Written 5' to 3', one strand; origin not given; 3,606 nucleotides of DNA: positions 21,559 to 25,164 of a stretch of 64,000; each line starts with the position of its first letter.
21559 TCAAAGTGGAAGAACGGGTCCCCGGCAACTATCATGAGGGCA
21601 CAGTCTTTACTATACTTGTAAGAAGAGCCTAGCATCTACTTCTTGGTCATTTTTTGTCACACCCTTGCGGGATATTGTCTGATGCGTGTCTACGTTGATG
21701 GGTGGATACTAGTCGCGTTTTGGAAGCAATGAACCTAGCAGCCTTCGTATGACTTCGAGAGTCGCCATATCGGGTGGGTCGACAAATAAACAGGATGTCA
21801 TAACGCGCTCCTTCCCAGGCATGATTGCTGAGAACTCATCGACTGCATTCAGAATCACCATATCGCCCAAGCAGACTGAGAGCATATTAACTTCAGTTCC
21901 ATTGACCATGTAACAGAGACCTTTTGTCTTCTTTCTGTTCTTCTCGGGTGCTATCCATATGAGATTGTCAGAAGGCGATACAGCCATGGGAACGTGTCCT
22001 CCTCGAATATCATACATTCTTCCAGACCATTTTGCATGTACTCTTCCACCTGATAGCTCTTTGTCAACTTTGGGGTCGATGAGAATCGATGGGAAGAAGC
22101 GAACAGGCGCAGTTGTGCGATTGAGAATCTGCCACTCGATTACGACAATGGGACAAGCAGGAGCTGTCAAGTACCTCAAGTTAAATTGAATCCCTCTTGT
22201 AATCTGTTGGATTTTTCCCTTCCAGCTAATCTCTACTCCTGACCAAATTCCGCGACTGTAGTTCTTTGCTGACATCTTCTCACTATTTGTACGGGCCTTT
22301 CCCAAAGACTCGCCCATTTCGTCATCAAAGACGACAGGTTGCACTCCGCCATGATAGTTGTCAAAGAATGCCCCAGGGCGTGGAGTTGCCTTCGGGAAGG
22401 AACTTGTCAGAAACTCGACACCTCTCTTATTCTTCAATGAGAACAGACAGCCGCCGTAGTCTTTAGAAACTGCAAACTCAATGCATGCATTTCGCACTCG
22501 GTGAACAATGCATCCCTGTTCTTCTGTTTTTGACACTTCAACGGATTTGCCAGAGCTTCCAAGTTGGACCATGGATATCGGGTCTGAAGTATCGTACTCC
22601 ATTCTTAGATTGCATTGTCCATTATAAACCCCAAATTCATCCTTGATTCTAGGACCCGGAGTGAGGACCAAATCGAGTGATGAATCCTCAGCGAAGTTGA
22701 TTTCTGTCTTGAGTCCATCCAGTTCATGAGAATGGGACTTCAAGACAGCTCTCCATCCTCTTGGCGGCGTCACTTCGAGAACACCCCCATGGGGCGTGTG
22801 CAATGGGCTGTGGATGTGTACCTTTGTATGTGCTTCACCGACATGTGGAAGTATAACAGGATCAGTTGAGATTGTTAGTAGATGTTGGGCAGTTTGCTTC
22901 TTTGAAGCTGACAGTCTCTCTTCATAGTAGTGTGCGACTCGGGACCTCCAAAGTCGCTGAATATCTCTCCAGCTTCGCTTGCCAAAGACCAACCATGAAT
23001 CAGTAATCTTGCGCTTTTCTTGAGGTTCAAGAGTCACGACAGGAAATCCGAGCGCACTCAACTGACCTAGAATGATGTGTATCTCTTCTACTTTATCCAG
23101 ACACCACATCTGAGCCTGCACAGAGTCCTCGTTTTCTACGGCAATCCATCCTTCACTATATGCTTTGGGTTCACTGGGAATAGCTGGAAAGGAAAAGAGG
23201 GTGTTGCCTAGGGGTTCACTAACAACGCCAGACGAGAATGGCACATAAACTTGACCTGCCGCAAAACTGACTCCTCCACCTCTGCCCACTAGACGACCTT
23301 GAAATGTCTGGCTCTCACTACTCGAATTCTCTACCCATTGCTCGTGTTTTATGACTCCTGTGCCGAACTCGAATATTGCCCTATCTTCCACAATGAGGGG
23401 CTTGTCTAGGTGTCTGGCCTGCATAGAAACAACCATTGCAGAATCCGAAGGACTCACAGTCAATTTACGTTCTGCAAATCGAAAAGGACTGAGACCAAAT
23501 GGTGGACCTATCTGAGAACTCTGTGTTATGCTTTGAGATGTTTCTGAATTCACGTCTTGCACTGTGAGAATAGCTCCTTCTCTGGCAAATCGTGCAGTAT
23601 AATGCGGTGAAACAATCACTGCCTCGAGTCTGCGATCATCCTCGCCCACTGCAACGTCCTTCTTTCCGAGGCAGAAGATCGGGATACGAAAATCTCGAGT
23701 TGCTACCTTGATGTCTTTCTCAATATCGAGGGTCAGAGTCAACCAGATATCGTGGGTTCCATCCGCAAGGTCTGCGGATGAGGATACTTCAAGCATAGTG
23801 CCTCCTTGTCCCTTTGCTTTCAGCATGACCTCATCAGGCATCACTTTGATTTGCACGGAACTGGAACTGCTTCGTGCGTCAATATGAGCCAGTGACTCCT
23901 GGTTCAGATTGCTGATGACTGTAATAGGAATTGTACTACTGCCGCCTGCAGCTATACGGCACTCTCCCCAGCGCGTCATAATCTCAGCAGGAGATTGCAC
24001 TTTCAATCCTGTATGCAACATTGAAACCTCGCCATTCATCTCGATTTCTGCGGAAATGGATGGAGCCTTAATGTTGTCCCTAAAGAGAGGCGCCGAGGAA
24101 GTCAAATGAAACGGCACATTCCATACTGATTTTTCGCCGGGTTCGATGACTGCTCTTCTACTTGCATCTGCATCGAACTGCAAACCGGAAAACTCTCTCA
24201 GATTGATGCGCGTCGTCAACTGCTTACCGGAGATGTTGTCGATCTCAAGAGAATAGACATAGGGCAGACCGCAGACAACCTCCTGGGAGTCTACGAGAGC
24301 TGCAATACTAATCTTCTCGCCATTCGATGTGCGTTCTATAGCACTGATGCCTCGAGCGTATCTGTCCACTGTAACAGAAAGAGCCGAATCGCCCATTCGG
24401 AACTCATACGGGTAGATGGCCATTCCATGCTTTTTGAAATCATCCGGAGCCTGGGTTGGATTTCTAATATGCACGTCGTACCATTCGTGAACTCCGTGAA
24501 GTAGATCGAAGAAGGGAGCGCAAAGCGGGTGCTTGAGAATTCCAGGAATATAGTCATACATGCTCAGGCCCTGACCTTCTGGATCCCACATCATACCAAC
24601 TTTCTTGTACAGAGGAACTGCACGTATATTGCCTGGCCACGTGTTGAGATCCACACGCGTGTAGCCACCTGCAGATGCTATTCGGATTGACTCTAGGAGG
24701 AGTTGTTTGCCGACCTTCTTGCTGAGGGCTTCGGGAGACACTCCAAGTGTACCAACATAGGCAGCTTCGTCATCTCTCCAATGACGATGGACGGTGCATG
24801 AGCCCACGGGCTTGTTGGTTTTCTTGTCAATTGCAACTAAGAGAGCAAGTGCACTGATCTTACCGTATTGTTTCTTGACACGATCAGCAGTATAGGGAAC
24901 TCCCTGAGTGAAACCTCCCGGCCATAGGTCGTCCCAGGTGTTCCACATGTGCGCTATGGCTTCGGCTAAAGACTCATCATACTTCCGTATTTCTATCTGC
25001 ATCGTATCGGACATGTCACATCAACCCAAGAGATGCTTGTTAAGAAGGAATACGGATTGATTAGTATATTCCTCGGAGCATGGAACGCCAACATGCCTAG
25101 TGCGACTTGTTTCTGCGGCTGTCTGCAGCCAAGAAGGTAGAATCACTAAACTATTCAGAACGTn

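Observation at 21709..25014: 1101-aa single-gene GNAT-fusion protein of unknown function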

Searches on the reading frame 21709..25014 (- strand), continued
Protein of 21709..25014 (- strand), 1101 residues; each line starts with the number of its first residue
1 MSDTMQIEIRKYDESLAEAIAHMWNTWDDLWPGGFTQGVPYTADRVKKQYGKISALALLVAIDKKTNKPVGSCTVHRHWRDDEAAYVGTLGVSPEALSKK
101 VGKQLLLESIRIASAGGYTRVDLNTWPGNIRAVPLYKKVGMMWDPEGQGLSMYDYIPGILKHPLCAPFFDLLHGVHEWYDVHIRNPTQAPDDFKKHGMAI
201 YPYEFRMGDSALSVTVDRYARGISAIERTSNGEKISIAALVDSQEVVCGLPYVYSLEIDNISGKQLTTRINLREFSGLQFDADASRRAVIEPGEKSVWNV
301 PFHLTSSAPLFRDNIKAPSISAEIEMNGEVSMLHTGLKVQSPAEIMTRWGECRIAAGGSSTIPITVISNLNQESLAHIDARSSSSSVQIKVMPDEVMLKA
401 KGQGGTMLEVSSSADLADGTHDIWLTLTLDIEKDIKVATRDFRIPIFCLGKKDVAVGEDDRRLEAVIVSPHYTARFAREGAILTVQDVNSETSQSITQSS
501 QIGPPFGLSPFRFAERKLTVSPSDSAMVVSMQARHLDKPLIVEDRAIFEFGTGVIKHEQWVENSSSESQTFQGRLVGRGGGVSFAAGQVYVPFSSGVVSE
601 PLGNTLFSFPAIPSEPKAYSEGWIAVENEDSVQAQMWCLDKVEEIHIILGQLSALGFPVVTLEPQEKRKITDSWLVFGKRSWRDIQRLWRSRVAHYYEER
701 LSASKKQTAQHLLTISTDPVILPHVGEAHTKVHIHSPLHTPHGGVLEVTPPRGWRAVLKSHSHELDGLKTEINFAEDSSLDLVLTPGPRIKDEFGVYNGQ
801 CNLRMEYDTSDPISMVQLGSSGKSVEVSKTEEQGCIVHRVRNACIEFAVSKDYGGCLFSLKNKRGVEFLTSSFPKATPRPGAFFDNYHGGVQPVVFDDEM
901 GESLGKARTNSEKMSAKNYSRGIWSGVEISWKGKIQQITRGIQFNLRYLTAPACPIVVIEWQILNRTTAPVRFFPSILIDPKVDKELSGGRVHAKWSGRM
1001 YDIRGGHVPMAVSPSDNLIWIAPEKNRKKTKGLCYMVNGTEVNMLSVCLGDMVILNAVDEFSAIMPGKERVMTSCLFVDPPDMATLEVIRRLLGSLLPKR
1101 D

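Call 81: search_protein_families(library=pfam, proteins=[L057:666-2063:+, L057:2059-2931:+, L034:64-999:+, L034:1002-2165:+, L034:9680-10981:+, L062:1788-2906:+, L078:158-1867:+, L078:1953-2762:+, L073:1799-2662:-, L066:13818-14927:-], max_evalue=0.0001)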
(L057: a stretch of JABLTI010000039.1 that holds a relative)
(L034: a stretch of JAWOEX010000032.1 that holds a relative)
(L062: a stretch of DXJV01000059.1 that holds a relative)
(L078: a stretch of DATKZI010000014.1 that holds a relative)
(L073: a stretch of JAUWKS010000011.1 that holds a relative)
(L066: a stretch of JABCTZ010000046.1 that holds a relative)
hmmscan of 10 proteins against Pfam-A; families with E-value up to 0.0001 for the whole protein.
L057:666-2063:+ (466 aa): 2 families
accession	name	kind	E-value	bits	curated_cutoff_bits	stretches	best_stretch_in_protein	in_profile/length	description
PF13347.12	MFS_2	-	8.8e-32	110.6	27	1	15-405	2-380/427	MFS/sugar transport protein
PF07690.21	MFS_1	-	1.7e-15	57.3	33.4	3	130-373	98-328/347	Major Facilitator Superfamily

L057:2059-2931:+ (291 aa): 1 family
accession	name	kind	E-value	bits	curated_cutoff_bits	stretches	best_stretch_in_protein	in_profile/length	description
PF01261.30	AP_endonuc_2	-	1.1e-21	78.1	31.1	1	41-284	4-248/249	Xylose isomerase-like TIM barrel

L034:64-999:+ (312 aa): 2 families
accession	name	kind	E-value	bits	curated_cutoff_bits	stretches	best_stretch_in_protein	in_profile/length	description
PF02744.22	GalP_UDP_tr_C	-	3.6e-18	66.3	29.2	1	164-310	7-155/165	Galactose-1-phosphate uridyl transferase, C-terminal domain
PF01087.27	GalP_UDP_transf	-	7.1e-18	66.1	22.1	1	3-152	13-184/184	Galactose-1-phosphate uridyl transferase, N-terminal domain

L034:1002-2165:+ (388 aa): 3 families
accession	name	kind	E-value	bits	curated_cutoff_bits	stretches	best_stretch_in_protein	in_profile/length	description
PF00288.32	GHMP_kinases_N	-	2.4e-16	60.2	22.3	1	94-180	2-86/87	GHMP kinases N terminal domain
PF10509.15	GalKase_gal_bdg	-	2.4e-13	49.8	23.1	1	23-56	11-44/49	Galactokinase galactose-binding signature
PF08544.19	GHMP_kinases_C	-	2.4e-10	41.1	21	1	285-361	5-82/85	GHMP kinases C terminal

L034:9680-10981:+ (434 aa): 1 family
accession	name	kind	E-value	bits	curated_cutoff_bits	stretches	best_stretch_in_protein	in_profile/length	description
PF00291.31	PALP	-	6e-38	131.3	35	1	81-415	6-295/295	Pyridoxal-phosphate dependent enzyme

L062:1788-2906:+ (373 aa): 5 families
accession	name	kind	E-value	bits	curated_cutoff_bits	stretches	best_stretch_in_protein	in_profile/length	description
PF07719.23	TPR_2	-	1.5e-09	37.6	27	0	254-285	3-34/34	Tetratricopeptide repeat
PF00515.34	TPR_1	-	2.3e-07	30.8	27.8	0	254-285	3-34/34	Tetratricopeptide repeat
PF24460.1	DUF7575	-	2.8e-06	27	28.5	1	347-373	2-28/28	Domain of unknown function (DUF7575)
PF13240.11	Zn_Ribbon_1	-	4.8e-06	26.6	25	1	351-371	2-22/23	zinc-ribbon domain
PF13248.11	Zn_ribbon_3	-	5e-05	23.1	27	0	350-372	4-26/26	zinc-ribbon domain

L078:158-1867:+ (570 aa): 2 families
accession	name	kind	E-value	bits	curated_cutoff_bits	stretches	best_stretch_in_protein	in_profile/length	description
PF01935.23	DUF87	-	7e-21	75.8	23.2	1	149-415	4-219/220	Helicase HerA, central domain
PF12846.13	AAA_10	-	8.2e-06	25.5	27.5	0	170-289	22-125/362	AAA-like domain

L078:1953-2762:+ (270 aa): 1 family
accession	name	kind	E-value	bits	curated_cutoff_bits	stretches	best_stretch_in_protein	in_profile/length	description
PF12746.13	GNAT_acetyltran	-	1.3e-38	133.5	26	1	15-253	1-243/243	GNAT acetyltransferase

L073:1799-2662:- (288 aa): 6 families
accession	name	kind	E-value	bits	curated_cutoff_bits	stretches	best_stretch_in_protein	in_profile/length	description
PF12146.15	Hydrolase_4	-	4.9e-53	180.3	27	1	33-271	2-238/239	Serine aminopeptidase, S33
PF00561.26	Abhydrolase_1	-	8.8e-18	65.3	25.8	1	38-247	3-222/245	alpha/beta hydrolase fold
PF12697.13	Abhydrolase_6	-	6e-10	40.6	26.3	1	57-242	22-184/217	Alpha/beta hydrolase family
PF07519.17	Tannase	-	2.8e-06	26.9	29.8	1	93-159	104-169/490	Tannase and feruloyl esterase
PF00326.27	Peptidase_S9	-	5e-05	23.3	22.6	0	52-145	4-101/213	Prolyl oligopeptidase family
PF05990.18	DUF900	-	9.6e-05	22.4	20.5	0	32-143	16-137/232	Alpha/beta hydrolase of unknown function (DUF900)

L066:13818-14927:- (370 aa): 0 families

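Call 90: search_protein_families(library=pfam, proteins=[L023:4910-5875:+, L023:9365-10348:+, L035:3976-5889:+, L048:9310-10335:+, L056:1-3132:+, L056:6554-7576:+, L061:6152-7225:+, L067:5518-8307:+, L068:4838-5803:+, L079:4353-5771:+], max_evalue=0.0001)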
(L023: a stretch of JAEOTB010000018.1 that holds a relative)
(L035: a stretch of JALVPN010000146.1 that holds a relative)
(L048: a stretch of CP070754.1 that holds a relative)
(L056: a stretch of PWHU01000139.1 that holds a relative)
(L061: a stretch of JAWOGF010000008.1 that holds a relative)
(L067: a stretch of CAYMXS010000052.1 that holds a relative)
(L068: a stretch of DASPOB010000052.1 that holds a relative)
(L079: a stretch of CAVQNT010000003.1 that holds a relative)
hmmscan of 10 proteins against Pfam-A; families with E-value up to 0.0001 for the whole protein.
L023:4910-5875:+ (322 aa): 1 family
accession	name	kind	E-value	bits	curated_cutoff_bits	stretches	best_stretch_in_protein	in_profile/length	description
PF00892.27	EamA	-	7.5e-32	110.9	28.2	2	166-310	3-134/135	EamA-like transporter family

L023:9365-10348:+ (328 aa): 2 families
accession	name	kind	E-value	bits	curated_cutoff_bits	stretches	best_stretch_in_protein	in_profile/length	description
PF02769.27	AIRS_C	-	1.5e-17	64.6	23.1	1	148-300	1-149/156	AIR synthase related protein, C-terminal domain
PF00586.29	AIRS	-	2.3e-09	38.1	24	1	54-136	31-111/112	AIR synthase related protein, N-terminal domain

L035:3976-5889:+ (638 aa): 2 families
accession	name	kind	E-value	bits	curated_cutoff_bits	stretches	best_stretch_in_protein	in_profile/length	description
PF00821.23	PEPCK_GTP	-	2.6e-106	355.9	23.8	1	259-620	1-357/357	Phosphoenolpyruvate carboxykinase C-terminal P-loop domain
PF17297.7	PEPCK_N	-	2.1e-58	198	23.8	1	44-254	1-217/218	Phosphoenolpyruvate carboxykinase N-terminal domain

L048:9310-10335:+ (342 aa): 4 families
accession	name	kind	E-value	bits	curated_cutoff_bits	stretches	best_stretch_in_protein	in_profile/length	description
PF00005.33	ABC_tran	-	3.4e-27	96.1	25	1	42-185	1-136/137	ABC transporter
PF13304.12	AAA_21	-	1.4e-05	25.8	27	1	54-93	1-37/304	AAA domain, putative AbiEii toxin, Type IV TA system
PF13732.12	DrrA1-3_C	-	6.4e-05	24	27.4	0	240-330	2-79/81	ATP-binding protein DrrA1-3-like, C-terminal domain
PF02702.23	KdpD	-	9.7e-05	22.3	26.1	0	127-241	37-150/210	Osmosensitive K+ channel His kinase sensor domain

L056:1-3132:+ (1044 aa): 2 families
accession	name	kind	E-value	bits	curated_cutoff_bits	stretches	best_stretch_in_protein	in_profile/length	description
PF17963.7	Big_9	-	1.3e-15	58.5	23.6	1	495-585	1-89/89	Bacterial Ig domain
PF17803.7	Cadherin_4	-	9.7e-07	29.6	25.1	0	580-636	1-58/71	Bacterial cadherin-like domain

L056:6554-7576:+ (341 aa): 1 family
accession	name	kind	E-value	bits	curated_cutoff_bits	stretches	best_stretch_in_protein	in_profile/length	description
PF18958.6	DUF5700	-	2.3e-24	86.7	25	1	30-325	2-280/283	Putative zinc dependent peptidase (DUF5700)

L061:6152-7225:+ (358 aa): 1 family
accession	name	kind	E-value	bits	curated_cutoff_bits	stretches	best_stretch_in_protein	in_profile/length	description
PF18958.6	DUF5700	-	1.6e-20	74.1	25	1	40-336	2-281/283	Putative zinc dependent peptidase (DUF5700)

L067:5518-8307:+ (930 aa): 2 families
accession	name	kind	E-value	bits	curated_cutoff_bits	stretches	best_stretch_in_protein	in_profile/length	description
PF00174.25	Oxidored_molyb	-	1.2e-30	106.8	24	2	395-502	70-169/169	Oxidoreductase molybdopterin binding domain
PF23881.1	DUF7234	-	1.5e-06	28.6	24.4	0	859-894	33-68/80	Family of unknown function (DUF7234)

L068:4838-5803:+ (322 aa): 0 families

L079:4353-5771:+ (473 aa): 4 families
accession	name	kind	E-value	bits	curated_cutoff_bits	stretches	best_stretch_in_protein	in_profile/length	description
PF10996.14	Beta-Casp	-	1.1e-37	129.7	27.7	1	263-388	1-120/120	Beta-Casp domain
PF07521.17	RMMBL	-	1.7e-16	60.4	21.6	1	403-465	3-63/63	Zn-dependent metallo-hydrolase RNA specificity domain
PF00753.33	Lactamase_B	-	2e-11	44.7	22.7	1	22-99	6-82/196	Metallo-beta-lactamase superfamily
PF16661.11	Lactamase_B_6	-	5.7e-08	32.8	27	1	27-195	2-159/193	Metallo-beta-lactamase superfamily domain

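Call 91: search_protein_families(library=pfam, proteins=[L047:3466-4377:+, L054:3118-3885:+, L058:3-974:+, L063:3496-4332:+, L069:4082-5044:+, L069:8659-9468:+, L071:160-837:+, L075:5193-5906:+, L081:9257-10093:+, L024:4917-5852:+], max_evalue=0.0001)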
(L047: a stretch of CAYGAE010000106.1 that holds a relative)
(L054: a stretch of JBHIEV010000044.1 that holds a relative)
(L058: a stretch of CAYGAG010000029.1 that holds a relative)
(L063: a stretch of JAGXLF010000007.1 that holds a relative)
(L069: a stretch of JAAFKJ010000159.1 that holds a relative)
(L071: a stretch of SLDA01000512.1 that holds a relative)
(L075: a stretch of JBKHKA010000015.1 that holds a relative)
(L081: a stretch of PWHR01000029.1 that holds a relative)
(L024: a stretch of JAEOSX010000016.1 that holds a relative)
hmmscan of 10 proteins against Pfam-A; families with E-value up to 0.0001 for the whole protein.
L047:3466-4377:+ (304 aa): 4 families
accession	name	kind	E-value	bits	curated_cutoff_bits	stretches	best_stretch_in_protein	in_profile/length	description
PF01163.29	RIO1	-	1.6e-52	178.3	22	1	110-288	1-185/187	RIO domain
PF09202.17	Rio2_N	-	3.6e-21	75.7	27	1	12-91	2-81/82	Rio2, N-terminal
PF01636.29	APH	-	1.6e-07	31.8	23.2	0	158-204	34-86/239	Phosphotransferase enzyme family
PF03109.22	ABC1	-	9.7e-06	25.3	22.9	0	168-255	122-215/244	ABC1 atypical kinase-like domain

L054:3118-3885:+ (256 aa): 1 family
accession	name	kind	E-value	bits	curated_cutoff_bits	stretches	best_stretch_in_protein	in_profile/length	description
PF02535.28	Zip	-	1.8e-41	142.9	35.1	2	105-251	171-322/323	ZIP Zinc transporter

L058:3-974:+ (324 aa): 2 families
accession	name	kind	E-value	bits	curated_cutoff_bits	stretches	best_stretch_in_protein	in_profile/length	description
PF01758.21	SBF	-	6.7e-40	137.3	24.3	1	33-219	2-190/191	Sodium Bile acid symporter family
PF13593.11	SBF_like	-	1.8e-13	50.9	25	1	3-286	8-287/313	SBF-like CPA transporter family (DUF4137)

L063:3496-4332:+ (279 aa): 2 families
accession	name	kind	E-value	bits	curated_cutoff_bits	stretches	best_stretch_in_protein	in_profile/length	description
PF00881.29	Nitroreductase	-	1.8e-20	74.3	23.5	2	124-177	2-55/167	Nitroreductase family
PF14512.11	TM1586_NiRdase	-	1.2e-13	51.6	27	1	216-276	91-150/215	Putative TM nitroreductase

L069:4082-5044:+ (321 aa): 0 families

L069:8659-9468:+ (270 aa): 4 families
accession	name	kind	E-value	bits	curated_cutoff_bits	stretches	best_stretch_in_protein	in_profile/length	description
PF08534.16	Redoxin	-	4.2e-19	69.2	26.6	1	44-175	5-145/148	Redoxin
PF00578.27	AhpC-TSA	-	1.5e-18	67.3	26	1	43-160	3-123/124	AhpC/TSA family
PF13905.12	Thioredoxin_8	-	4.8e-12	46.5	27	1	66-158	1-94/94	Thioredoxin-like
PF00085.26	Thioredoxin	-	2.4e-08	34.3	23.5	1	67-114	19-65/103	Thioredoxin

L071:160-837:+ (226 aa): 1 family
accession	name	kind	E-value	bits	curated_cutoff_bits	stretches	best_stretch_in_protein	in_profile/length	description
PF01339.22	CheB_methylest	-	3.2e-55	187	24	1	37-213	1-174/174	CheB methylesterase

L075:5193-5906:+ (238 aa): 2 families
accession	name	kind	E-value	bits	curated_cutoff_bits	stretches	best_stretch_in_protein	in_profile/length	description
PF03749.19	SfsA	-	7.3e-41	139.7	22.8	1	86-220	2-135/138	Sugar fermentation stimulation protein RE domain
PF17746.7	SfsA_N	-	3.4e-19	69.2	25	1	18-82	2-63/63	SfsA N-terminal OB domain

L081:9257-10093:+ (279 aa): 2 families
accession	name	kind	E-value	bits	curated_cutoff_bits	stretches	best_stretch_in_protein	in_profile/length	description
PF00881.29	Nitroreductase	-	2.1e-19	70.7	23.5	2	123-172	1-50/167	Nitroreductase family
PF14512.11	TM1586_NiRdase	-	2.7e-11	44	27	0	216-275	91-149/215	Putative TM nitroreductase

L024:4917-5852:+ (312 aa): 1 family
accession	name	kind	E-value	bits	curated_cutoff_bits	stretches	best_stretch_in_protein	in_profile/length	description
PF00892.27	EamA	-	1.3e-31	110.1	28.2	2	155-299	2-134/135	EamA-like transporter family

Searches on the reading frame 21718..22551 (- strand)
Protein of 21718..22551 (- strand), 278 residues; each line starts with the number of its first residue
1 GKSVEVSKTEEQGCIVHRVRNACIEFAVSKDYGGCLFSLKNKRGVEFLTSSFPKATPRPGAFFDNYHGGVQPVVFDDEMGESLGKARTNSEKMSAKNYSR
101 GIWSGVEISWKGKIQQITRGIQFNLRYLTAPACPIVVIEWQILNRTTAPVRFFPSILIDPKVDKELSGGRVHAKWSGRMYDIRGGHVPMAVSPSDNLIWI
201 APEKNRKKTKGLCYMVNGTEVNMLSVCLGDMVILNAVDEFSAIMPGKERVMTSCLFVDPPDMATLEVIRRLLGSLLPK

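Call 68: search_solved_structures(query=A6, max_evalue=10, show_alignments=3)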
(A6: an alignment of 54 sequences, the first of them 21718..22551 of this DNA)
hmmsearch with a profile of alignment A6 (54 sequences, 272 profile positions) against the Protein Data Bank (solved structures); distinct sequences matched with E-value up to 10: 0.
